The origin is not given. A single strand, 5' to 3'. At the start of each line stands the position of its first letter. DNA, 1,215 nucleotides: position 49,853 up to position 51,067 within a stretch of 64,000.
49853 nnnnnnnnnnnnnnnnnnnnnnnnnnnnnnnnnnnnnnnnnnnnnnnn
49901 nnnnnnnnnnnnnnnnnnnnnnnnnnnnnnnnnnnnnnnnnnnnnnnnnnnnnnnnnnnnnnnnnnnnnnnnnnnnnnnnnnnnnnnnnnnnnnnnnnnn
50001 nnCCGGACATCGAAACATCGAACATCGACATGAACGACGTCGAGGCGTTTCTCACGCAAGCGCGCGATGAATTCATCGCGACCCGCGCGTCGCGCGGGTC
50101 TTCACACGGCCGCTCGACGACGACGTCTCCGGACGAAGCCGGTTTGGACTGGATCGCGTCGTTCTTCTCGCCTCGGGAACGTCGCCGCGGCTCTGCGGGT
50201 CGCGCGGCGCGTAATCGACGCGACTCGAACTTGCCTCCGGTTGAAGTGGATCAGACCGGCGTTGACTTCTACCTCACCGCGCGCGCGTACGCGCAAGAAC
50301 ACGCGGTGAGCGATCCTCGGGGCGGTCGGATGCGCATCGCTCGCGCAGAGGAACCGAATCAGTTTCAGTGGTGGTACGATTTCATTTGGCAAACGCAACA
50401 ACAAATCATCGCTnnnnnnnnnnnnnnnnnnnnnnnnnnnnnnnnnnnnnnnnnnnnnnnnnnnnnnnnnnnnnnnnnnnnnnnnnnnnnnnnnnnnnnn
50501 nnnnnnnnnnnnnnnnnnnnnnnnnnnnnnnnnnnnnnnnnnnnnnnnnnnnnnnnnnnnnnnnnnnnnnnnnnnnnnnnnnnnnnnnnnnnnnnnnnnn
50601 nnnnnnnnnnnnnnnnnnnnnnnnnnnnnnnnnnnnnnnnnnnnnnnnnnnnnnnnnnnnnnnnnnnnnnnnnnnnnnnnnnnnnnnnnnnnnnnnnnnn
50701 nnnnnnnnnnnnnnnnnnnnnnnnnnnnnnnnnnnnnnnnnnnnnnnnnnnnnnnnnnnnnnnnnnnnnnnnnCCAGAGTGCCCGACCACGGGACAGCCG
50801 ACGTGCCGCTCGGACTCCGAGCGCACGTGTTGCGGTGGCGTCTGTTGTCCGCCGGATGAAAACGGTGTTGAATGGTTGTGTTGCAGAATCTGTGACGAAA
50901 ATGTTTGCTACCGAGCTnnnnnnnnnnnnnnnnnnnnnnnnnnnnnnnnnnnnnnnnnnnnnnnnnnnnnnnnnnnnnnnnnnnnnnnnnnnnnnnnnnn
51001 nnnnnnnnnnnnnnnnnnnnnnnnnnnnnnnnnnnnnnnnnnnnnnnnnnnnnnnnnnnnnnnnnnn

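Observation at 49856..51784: Large secreted cysteine-rich protein built from CC-doublet modules (granulin/WAP-like spacing), unannotatable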

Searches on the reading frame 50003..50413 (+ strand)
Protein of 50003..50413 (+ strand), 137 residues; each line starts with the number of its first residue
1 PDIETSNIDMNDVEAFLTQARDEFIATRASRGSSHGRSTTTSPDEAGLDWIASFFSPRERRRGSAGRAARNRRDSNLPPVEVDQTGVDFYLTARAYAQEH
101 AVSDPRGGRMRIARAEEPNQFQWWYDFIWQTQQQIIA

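Call 24: search_protein_families(library=pfam, proteins=[window:50003-50413:+], max_evalue=10)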
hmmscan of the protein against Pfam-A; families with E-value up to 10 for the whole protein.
window:50003-50413:+ (137 aa): 0 families

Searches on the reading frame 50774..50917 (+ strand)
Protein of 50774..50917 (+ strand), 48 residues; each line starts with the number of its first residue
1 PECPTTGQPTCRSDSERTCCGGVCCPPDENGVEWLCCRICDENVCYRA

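Call 24: search_protein_families(library=pfam, proteins=[window:50774-50917:+], max_evalue=10)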
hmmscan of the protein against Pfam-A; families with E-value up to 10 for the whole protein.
window:50774-50917:+ (48 aa): 0 families

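Call 49: predict_structure(alignment_id=A3)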
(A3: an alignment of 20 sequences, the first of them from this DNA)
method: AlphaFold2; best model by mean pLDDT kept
length: 47 residues; sequences in the alignment: 20
mean_pLDDT: 81.3   pTM: 0.51
mean pLDDT of the five models: 81.3, 80.8, 80.6, 80.2, 79.5
residues with pLDDT >= 90: 3; 70-90: 38; 50-70: 6; < 50: 0
segments of 3 or more residues with pLDDT < 50: none
pLDDT, mean of each block of 10 residues (from residue 1): 67 83 84 86 87
secondary structure, 60 per line:
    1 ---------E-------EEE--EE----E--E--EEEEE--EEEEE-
elements in order: E18-20 E35-39 E42-46

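Call 52: fold_search(model_id=the predicted structure, library=pdb)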
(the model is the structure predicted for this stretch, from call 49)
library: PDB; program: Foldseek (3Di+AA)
matches with E <= 10: 4; with E <= 0.001: 0
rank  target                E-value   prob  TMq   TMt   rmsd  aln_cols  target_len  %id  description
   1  5yc3_A                4.1e+00  0.02  0.24  0.22   5.0        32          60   28  Crystal structure of AL3 PHD finger bound to H3K4me2 (released 2018-01-24)
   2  5l6m_E                6.1e+00  0.02  0.27  0.22   9.5        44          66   18  Structure of Caulobacter crescentus VapBC1 (VapB1deltaC:VapC1 form) (released 2016-12-28)
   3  3a1m_C                7.0e+00  0.02  0.26  0.12   9.8        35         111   23  A fusion protein of a beta helix region of gene product 5 and the foldon region of bacteriophage T4 (released 2010-04-21)
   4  6k4v_MODEL_1_A        8.6e+00  0.04  0.27  0.32   4.3        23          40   22  The solution structure of the smart chimeric peptide G6 (released 2019-06-12)

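Call 58: find_homologous_proteins(query=A3, max_evalue=0.01)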
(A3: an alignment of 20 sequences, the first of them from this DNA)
Query A3 (20 sequences): 188 candidates shared short words with the query, none scored E <= 0.01.

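Call 59: fold_search(model_id=the predicted structure, library=viral)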
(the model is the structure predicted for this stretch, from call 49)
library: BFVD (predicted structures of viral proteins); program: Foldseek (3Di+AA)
matches with E <= 10: 5; with E <= 0.001: 0
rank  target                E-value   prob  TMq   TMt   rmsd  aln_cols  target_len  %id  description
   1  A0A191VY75            3.6e+00  0.06  0.28  0.21   7.0        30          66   30  Uncharacterized protein [Dinoroseobacter phage DS-1410Ws-06]
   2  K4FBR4                7.5e+00  0.08  0.34  0.14   1.4        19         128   26  Putative HNH endonuclease [Escherichia phage vB_EcoP_ACG-C91]
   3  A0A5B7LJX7            7.5e+00  0.01  0.23  0.02  12.3        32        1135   28  Envelopment polyprotein [Lena virus]
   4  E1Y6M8                9.3e+00  0.05  0.36  0.14  12.9        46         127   13  Structural polyprotein, glycoprotein E1 region (Fragment) [Rubella virus]
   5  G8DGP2                9.3e+00  0.01  0.24  0.03   5.8        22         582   14  (no name in the UniProt tables at hand)
